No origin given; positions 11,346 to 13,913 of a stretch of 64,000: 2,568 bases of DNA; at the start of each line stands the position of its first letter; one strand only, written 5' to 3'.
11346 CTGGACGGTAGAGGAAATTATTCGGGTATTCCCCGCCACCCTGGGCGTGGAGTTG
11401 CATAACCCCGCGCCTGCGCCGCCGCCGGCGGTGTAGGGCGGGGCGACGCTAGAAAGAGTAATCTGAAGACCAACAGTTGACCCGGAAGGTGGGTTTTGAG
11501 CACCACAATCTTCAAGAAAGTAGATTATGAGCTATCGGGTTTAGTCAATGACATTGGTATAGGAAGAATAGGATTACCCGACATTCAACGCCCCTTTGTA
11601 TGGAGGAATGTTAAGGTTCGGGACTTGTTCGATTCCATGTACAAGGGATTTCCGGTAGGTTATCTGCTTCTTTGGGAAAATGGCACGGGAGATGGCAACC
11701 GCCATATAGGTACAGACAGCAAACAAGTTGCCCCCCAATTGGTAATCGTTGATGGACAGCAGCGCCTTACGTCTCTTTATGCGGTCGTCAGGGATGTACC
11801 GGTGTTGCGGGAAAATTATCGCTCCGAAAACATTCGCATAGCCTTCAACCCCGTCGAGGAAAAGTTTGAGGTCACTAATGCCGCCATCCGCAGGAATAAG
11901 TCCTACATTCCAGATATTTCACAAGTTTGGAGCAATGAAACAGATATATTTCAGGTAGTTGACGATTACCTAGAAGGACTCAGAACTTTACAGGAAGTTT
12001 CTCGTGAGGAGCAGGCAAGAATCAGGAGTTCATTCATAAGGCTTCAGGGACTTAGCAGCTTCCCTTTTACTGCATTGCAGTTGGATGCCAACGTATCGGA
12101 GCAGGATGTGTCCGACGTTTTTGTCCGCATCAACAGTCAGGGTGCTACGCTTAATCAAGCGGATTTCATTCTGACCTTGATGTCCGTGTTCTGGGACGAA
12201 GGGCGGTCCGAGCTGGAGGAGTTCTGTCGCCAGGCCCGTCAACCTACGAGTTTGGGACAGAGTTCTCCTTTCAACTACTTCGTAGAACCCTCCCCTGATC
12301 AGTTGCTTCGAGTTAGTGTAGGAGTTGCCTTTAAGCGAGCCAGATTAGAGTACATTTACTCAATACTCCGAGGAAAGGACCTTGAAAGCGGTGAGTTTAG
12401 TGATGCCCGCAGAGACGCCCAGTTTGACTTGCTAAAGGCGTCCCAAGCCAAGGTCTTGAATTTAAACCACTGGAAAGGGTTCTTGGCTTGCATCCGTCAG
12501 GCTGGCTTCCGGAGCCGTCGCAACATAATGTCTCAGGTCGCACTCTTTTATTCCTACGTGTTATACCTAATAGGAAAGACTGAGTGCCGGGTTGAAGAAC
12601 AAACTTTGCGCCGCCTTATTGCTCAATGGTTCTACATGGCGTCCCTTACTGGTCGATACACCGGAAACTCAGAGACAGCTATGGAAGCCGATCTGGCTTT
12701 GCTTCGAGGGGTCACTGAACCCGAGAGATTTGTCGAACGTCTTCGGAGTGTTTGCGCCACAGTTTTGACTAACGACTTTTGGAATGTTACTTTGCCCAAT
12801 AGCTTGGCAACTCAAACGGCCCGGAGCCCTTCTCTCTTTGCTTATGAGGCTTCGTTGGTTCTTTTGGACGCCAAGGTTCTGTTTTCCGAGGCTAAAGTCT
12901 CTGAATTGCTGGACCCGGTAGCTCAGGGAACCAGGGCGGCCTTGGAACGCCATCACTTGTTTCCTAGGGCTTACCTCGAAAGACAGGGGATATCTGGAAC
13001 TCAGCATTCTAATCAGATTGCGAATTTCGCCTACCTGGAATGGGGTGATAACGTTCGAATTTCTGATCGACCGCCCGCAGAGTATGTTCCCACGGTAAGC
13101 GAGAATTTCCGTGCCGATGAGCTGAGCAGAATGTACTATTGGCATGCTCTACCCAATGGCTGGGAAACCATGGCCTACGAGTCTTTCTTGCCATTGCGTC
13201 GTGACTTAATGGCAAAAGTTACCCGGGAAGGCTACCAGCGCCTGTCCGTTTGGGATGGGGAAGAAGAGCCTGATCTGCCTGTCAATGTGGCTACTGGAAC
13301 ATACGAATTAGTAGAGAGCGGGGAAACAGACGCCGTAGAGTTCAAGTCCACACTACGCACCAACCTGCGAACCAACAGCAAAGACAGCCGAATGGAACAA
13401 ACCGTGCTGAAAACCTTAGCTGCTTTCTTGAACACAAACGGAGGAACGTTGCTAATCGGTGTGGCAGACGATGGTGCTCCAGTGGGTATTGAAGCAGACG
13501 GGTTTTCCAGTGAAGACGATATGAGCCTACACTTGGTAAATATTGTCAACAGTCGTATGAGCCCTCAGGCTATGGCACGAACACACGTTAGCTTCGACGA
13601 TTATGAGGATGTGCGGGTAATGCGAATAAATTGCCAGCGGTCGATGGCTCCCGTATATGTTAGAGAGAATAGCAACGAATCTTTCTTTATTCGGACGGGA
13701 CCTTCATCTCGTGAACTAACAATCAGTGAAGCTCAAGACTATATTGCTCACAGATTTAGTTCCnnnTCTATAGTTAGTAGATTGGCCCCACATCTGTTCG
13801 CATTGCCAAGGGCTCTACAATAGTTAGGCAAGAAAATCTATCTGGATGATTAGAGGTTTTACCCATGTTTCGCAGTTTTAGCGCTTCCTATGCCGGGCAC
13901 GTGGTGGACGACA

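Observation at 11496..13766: Solitary low-GC GmrSD-like nuclease fused to an AlbA_2/Schlafen-type domain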

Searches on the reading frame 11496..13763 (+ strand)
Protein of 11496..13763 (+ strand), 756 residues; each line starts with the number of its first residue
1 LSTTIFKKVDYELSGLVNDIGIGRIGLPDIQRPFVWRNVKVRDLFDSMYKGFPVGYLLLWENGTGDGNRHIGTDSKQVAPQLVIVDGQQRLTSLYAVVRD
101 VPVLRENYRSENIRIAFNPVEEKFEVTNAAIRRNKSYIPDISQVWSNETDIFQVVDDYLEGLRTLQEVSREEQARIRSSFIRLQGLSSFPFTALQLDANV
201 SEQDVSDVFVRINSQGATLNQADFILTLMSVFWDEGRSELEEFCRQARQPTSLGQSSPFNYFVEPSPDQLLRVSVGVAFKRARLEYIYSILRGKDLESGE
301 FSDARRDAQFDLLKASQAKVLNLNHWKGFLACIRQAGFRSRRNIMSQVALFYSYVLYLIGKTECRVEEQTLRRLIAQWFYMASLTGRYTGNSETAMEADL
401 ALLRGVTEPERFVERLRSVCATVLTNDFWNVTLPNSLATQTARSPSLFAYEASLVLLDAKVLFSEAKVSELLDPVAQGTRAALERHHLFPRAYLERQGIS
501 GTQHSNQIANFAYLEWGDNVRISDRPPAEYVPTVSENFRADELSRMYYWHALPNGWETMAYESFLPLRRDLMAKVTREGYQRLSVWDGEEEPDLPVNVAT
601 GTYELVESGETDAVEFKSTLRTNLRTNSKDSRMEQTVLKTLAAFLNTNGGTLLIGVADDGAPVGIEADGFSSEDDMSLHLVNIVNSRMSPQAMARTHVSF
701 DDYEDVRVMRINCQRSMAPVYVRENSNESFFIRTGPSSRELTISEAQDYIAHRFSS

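Call 3: search_protein_families(library=pfam, proteins=[window:11496-13763:+], max_evalue=1)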
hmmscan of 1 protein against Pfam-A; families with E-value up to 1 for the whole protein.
window:11496-13763:+ (756 aa): 2 families
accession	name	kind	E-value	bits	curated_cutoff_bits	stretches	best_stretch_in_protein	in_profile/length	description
PF03235.19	GmrSD_N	-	4.9e-31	108.8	33.2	1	14-226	2-195/199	GmrSD restriction endonuclease, N-terminal domain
PF04326.19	SLFN_AlbA_2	-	2.8e-18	67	25.3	1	610-741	1-117/118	Schlafen, AlbA_2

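Call 4: search_protein_families(library=padloc, proteins=[window:11496-13763:+], max_evalue=0.1)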
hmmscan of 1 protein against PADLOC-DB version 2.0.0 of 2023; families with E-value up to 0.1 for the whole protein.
window:11496-13763:+ (756 aa): 15 families
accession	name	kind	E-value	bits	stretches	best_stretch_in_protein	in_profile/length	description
PDLC04151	HEC-05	-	6e-31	105.8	3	14-61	29-76/600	-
PDLC04709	PDC-M55C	-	2.5e-22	77.3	1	13-228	17-237/554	-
PDLC04150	HEC-05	-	9.3e-16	55.8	1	27-245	24-278/583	-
PDLC04153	HEC-05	-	1.5e-12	44.5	2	17-61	13-57/621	-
PDLC04152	HEC-05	-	9e-10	35.7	2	23-79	18-78/566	-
PDLC03877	NsnA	-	5.6e-08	30.4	1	8-221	48-192/385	-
PDLC04157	HEC-06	-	9.9e-05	19.1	1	6-112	4-100/558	-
PDLC02792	SspE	-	0.00015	18.3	0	82-98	91-107/771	SspE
PDLC04155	HEC-06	-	0.0093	12.5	1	23-104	19-96/562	-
PDLC02686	Orf5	-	0.011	12.2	1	26-111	22-107/566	Orf5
PDLC02688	Orf5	-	0.012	12.3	1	29-101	14-81/554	Orf5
PDLC02791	SspE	-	0.014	11.6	1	27-98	24-105/775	SspE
PDLC02693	Orf5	-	0.016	12.2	0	77-101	59-83/543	Orf5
PDLC02394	pAgo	-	0.028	10.1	1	628-703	48-120/1121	-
PDLC02786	SspE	-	0.034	10.5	1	28-98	27-102/766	SspE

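Call 5: search_protein_families(library=ncbifam, proteins=[window:11496-13763:+], max_evalue=0.1)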
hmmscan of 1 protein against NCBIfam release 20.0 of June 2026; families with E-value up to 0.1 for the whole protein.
window:11496-13763:+ (756 aa): 0 families

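Call 6: search_solved_structures(query=window:11496-13763:+, max_evalue=1, show_alignments=3)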
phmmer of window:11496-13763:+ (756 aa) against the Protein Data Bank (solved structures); distinct sequences matched with E-value up to 1: 4.
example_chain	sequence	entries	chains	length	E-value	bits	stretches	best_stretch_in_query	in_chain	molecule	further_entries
7p9k_A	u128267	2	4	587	6.6e-08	34.6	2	20-61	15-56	DUF262 domain-containing protein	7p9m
7lrc_A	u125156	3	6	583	0.17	13.4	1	623-679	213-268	Schlafen family member 12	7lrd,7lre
7eg0_B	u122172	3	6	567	0.2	13.2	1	623-679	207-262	Schlafen family member 12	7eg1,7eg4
7oba_O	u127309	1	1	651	0.69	11.4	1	101-147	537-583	RNA polymerase I-specific transcription initiation factor RRN3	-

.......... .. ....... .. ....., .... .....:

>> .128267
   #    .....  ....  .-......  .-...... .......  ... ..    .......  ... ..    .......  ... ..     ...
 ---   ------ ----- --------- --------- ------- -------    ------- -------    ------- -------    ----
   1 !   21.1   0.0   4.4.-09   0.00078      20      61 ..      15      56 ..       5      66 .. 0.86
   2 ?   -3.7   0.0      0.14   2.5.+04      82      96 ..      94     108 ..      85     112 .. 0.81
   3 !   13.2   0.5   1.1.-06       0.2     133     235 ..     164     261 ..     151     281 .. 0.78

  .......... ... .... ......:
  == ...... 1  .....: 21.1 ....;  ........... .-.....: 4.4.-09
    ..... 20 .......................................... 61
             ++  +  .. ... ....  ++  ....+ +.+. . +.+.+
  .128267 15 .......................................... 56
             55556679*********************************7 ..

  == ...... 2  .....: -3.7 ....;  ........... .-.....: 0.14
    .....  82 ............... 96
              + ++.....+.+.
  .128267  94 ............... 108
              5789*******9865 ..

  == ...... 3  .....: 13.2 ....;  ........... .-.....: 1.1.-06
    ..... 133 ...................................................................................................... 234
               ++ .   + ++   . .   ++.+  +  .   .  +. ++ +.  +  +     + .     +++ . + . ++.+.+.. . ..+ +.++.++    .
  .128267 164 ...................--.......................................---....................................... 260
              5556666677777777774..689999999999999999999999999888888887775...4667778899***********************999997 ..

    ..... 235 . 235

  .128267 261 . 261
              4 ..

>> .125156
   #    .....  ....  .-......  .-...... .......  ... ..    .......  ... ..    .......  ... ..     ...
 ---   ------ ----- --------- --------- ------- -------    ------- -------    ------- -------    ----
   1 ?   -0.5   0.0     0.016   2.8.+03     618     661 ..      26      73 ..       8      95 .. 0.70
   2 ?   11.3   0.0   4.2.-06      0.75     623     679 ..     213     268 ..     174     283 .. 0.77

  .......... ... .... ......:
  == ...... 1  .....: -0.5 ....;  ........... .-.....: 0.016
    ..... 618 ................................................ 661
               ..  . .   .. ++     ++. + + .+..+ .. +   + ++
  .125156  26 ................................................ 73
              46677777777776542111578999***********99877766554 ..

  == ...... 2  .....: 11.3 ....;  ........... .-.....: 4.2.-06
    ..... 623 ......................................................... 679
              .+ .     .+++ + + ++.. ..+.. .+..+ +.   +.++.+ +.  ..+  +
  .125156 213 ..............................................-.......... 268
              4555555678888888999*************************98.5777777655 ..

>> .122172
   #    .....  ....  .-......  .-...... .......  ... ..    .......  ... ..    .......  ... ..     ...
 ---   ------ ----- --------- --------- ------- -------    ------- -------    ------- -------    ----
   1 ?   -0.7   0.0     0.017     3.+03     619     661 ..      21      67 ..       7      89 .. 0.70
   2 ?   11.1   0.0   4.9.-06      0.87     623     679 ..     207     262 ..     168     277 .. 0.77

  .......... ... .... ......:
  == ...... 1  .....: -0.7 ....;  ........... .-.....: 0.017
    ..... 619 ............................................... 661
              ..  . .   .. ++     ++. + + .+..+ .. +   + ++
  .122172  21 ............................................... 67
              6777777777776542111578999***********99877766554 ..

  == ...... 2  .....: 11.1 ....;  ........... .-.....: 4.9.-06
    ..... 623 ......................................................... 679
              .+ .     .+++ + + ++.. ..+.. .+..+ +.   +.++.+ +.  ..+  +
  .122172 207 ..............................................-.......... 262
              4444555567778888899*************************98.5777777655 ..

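Call 7: find_homologous_proteins(query=window:11496-13763:+, max_evalue=0.00001)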
Query window:11496-13763:+ (756 aa): 8000 proteins with E <= 0.00001 among 8000 candidates; the best 120 are listed.
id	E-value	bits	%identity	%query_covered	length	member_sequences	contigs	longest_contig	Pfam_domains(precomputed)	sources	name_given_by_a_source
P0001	0.0e+0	1700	100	100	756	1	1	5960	PF04326.20,PF03235.20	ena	-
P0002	0.0e+0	1596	100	94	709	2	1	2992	PF04326.20,PF03235.20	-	-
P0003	0.0e+0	1522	87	100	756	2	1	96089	PF04326.20,PF03235.20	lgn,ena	-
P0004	0.0e+0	1314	76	99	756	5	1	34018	PF04326.20,PF03235.20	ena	-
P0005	0.0e+0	1126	66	100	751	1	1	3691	PF04326.20,PF03235.20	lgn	-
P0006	0.0e+0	1119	66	100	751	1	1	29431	PF04326.20,PF03235.20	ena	-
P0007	0.0e+0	1107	64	100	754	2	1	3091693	PF04326.20,PF03235.20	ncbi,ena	-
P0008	0.0e+0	1095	64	100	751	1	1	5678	PF04326.20,PF03235.20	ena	-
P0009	0.0e+0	1093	65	100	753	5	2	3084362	PF04326.20,PF03235.20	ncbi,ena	-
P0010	0.0e+0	1088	62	100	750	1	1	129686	PF04326.20,PF03235.20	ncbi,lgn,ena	-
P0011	0.0e+0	1088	63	100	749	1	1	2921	PF04326.20,PF03235.20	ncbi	ncbi:MAG: DUF262 domain-containing protein [Dehalococcoidia bacterium]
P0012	0.0e+0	1085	63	100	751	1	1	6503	PF04326.20,PF03235.20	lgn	-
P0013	0.0e+0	1082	63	100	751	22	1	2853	PF04326.20,PF03235.20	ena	-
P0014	0.0e+0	1078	63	100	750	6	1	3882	PF04326.20,PF03235.20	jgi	-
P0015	0.0e+0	1077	64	100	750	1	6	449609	PF04326.20,PF03235.20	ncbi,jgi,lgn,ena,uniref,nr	ncbi:MAG: DUF262 domain-containing protein [Methanoculleus sp.]|uniref:GmrSD restriction endonucleas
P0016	0.0e+0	1077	63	100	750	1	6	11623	PF04326.20,PF03235.20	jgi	jgi:hypothetical protein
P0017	0.0e+0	1076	62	100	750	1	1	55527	PF04326.20,PF03235.20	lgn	-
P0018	0.0e+0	1076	63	100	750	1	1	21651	PF04326.20,PF03235.20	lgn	-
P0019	0.0e+0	1076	63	100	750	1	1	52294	PF04326.20,PF03235.20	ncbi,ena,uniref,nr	ncbi:MAG TPA: DUF262 domain-containing protein [Methanoculleus sp.]|uniref:GmrSD restriction endonuc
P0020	0.0e+0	1075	64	100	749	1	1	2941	PF04326.20,PF03235.20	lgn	-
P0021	0.0e+0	1075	63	100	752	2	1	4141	PF04326.20,PF03235.20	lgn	-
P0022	0.0e+0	1074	63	100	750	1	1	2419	PF04326.20,PF03235.20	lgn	-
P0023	0.0e+0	1074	62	100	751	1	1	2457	PF04326.20,PF03235.20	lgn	-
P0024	0.0e+0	1073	62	100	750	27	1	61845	PF04326.20,PF03235.20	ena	-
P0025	0.0e+0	1072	62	100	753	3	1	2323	PF04326.20,PF03235.20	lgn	-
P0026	0.0e+0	1072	63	100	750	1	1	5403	PF04326.20,PF03235.20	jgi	-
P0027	0.0e+0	1072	63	100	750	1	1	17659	PF04326.20,PF03235.20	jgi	jgi:hypothetical protein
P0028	0.0e+0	1072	62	100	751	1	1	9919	PF04326.20,PF03235.20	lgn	-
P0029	0.0e+0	1072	62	100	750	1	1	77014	PF04326.20,PF03235.20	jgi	jgi:hypothetical protein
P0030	0.0e+0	1070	62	100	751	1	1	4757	PF04326.20,PF03235.20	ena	-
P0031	0.0e+0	1069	62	100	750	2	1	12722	PF04326.20,PF03235.20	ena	-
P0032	0.0e+0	1069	62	100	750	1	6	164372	PF04326.20,PF03235.20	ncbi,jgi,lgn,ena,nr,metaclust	ncbi:MAG: DUF262 domain-containing protein [Chloroflexi bacterium]|nr:DUF262 domain-containing prote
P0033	0.0e+0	1069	62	100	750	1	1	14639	PF04326.20,PF03235.20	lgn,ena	-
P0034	0.0e+0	1068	62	100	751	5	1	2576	PF04326.20,PF03235.20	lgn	-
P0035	0.0e+0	1068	62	100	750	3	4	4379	PF04326.20,PF03235.20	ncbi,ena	-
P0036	0.0e+0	1067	62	100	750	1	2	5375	PF04326.20,PF03235.20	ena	-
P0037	0.0e+0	1067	63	100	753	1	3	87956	PF04326.20,PF03235.20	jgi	-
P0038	0.0e+0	1067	62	100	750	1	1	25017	PF04326.20,PF03235.20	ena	-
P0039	0.0e+0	1066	63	100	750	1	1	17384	PF04326.20,PF03235.20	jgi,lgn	-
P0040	0.0e+0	1066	62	100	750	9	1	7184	PF04326.20,PF03235.20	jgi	-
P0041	0.0e+0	1066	61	100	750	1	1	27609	PF04326.20,PF03235.20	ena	-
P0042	0.0e+0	1065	63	100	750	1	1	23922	PF04326.20,PF03235.20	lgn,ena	-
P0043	0.0e+0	1065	61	100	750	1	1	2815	PF04326.20,PF03235.20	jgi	-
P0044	0.0e+0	1064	61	100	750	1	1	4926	PF04326.20,PF03235.20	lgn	-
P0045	0.0e+0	1064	62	100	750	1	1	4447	PF04326.20,PF03235.20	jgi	-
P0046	0.0e+0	1064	63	100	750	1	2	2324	PF04326.20,PF03235.20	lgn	-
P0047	0.0e+0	1064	63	100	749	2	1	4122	PF04326.20,PF03235.20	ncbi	-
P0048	0.0e+0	1063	62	100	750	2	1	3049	PF04326.20,PF03235.20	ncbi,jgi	-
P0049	0.0e+0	1063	63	100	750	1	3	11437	PF04326.20,PF03235.20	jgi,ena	-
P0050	0.0e+0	1063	61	100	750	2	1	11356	PF04326.20,PF03235.20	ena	-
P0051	0.0e+0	1063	62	100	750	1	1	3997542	PF04326.20,PF03235.20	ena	-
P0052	0.0e+0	1062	62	100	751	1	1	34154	PF04326.20,PF03235.20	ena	-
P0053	0.0e+0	1062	61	100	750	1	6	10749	PF04326.20,PF03235.20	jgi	-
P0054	0.0e+0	1062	62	100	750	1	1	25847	PF04326.20,PF03235.20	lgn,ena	-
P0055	0.0e+0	1062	62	100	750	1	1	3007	PF04326.20,PF03235.20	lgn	-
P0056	0.0e+0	1061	62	100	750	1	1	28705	PF04326.20,PF03235.20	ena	-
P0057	0.0e+0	1061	61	100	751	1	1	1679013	PF04326.20,PF03235.20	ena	-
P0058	0.0e+0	1061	61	100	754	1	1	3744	PF04326.20,PF03235.20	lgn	-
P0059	0.0e+0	1061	62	100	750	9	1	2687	PF04326.20,PF03235.20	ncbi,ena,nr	ncbi:MAG: DUF262 domain-containing protein [candidate division Zixibacteria bacterium]|nr:DUF262 dom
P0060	0.0e+0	1061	62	100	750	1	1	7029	PF04326.20,PF03235.20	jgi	-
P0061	0.0e+0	1060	61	100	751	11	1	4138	PF04326.20,PF03235.20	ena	-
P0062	0.0e+0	1060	61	100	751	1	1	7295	PF04326.20,PF03235.20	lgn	-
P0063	0.0e+0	1059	61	100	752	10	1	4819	PF04326.20,PF03235.20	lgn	-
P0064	0.0e+0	1058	61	100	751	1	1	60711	PF04326.20,PF03235.20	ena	-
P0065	0.0e+0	1058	61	100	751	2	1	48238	PF04326.20,PF03235.20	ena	-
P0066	0.0e+0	1058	61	100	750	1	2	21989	PF04326.20,PF03235.20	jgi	jgi:hypothetical protein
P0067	0.0e+0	1058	62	100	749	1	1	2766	PF04326.20,PF03235.20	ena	-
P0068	0.0e+0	1057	61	100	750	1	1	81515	PF04326.20,PF03235.20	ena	-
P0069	0.0e+0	1057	62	100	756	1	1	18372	PF04326.20,PF03235.20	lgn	-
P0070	0.0e+0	1057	62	100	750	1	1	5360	PF04326.20,PF03235.20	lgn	-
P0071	0.0e+0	1057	62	100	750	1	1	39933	PF04326.20,PF03235.20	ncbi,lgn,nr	ncbi:MAG: DUF262 domain-containing protein [Deltaproteobacteria bacterium]|nr:DUF262 domain-containi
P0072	0.0e+0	1056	62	100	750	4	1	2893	PF04326.20,PF03235.20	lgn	-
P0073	0.0e+0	1055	61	100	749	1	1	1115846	PF04326.20,PF03235.20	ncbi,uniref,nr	ncbi:hypothetical protein J2128_000080 [Methanomicrobium sp. W14]|uniref:GmrSD restriction endonucle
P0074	0.0e+0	1055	61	100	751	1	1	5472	PF04326.20,PF03235.20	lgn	-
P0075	0.0e+0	1055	61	100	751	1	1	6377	PF04326.20,PF03235.20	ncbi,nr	ncbi:MAG: DUF262 domain-containing protein [Euryarchaeota archaeon]|nr:DUF262 domain-containing prot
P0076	0.0e+0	1055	61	100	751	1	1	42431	PF04326.20,PF03235.20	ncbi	-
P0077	0.0e+0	1055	62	100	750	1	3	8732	PF04326.20,PF03235.20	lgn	-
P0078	0.0e+0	1055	61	100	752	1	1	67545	PF04326.20,PF03235.20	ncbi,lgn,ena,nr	ncbi:MAG: DUF262 domain-containing protein [Dehalococcoidia bacterium]|nr:DUF262 domain-containing p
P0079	0.0e+0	1055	61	100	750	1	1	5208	PF04326.20,PF03235.20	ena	-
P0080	0.0e+0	1054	63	100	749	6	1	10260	PF04326.20,PF03235.20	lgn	-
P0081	0.0e+0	1054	62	100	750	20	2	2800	PF04326.20,PF03235.20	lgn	-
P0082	0.0e+0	1054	61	100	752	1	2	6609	PF04326.20,PF03235.20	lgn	-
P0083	0.0e+0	1054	61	100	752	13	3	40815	PF04326.20,PF03235.20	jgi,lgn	-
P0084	0.0e+0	1054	61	100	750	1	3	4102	PF04326.20,PF03235.20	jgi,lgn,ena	-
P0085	0.0e+0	1054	62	100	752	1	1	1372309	PF04326.20,PF03235.20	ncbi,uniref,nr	ncbi:Protein of unknown function DUF2081 [Desulfonatronospira thiodismutans ASO3-1]|uniref:DUF262 do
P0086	0.0e+0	1053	62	100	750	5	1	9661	PF04326.20,PF03235.20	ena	-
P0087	0.0e+0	1053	61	100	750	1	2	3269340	PF04326.20,PF03235.20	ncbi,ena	-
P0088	0.0e+0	1053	62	100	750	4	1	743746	PF04326.20,PF03235.20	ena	-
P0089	0.0e+0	1053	61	100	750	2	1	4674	PF04326.20,PF03235.20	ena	-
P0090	0.0e+0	1053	62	100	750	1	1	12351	PF04326.20,PF03235.20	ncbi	-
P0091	0.0e+0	1053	60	100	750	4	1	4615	PF04326.20,PF03235.20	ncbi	-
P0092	0.0e+0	1052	61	100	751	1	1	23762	PF04326.20,PF03235.20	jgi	jgi:hypothetical protein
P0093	0.0e+0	1052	62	100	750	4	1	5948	PF04326.20,PF03235.20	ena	-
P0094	0.0e+0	1052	62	100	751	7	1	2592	PF04326.20,PF03235.20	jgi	-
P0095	0.0e+0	1052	60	100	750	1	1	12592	PF04326.20,PF03235.20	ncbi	-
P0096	0.0e+0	1052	62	100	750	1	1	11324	PF04326.20,PF03235.20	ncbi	ncbi:MAG: GmrSD restriction endonuclease domain-containing protein [Methanothrix sp.]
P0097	0.0e+0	1052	60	100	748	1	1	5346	PF04326.20,PF03235.20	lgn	-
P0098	0.0e+0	1051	61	100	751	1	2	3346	PF04326.20,PF03235.20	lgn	-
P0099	0.0e+0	1051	60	100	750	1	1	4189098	PF04326.20,PF03235.20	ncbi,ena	-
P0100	0.0e+0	1051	62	100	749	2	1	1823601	PF04326.20,PF03235.20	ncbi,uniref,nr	ncbi:GmrSD restriction endonuclease domain-containing protein [Methanohalophilus profundi]|uniref:Gm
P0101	0.0e+0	1050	61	100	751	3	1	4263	PF04326.20,PF03235.20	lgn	-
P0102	0.0e+0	1050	62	100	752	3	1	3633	PF04326.20,PF03235.20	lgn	-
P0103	0.0e+0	1050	62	100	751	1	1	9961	PF04326.20,PF03235.20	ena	-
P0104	0.0e+0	1050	62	100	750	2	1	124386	PF04326.20,PF03235.20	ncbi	-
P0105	0.0e+0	1050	61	100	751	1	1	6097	PF04326.20,PF03235.20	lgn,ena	-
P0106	0.0e+0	1050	61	100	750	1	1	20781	PF04326.20,PF03235.20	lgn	-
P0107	0.0e+0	1050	62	100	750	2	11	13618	PF04326.20,PF03235.20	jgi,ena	jgi:hypothetical protein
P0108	0.0e+0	1049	62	100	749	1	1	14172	PF04326.20,PF03235.20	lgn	-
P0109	0.0e+0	1049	61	100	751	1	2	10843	PF04326.20,PF03235.20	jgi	-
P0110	0.0e+0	1048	61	100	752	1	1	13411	PF04326.20,PF03235.20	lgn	-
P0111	0.0e+0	1048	62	100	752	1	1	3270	PF04326.20,PF03235.20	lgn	-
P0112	0.0e+0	1048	62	100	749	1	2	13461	PF04326.20,PF03235.20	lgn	-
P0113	0.0e+0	1047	61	100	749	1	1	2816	PF04326.20,PF03235.20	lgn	-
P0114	0.0e+0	1047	61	100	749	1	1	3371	PF04326.20,PF03235.20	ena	-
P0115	0.0e+0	1047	62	100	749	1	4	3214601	PF04326.20,PF03235.20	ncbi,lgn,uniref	ncbi:DUF262 domain-containing protein [Methanolobus sp. WCC1]|uniref:GmrSD restriction endonuclease 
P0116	0.0e+0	1047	60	100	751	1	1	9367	PF04326.20,PF03235.20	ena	-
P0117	0.0e+0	1047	61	100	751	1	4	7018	PF04326.20,PF03235.20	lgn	-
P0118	0.0e+0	1047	62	100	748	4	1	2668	PF04326.20,PF03235.20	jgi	-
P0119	0.0e+0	1047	61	100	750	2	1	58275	PF04326.20,PF03235.20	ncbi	-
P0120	0.0e+0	1047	61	100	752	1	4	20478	PF04326.20,PF03235.20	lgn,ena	-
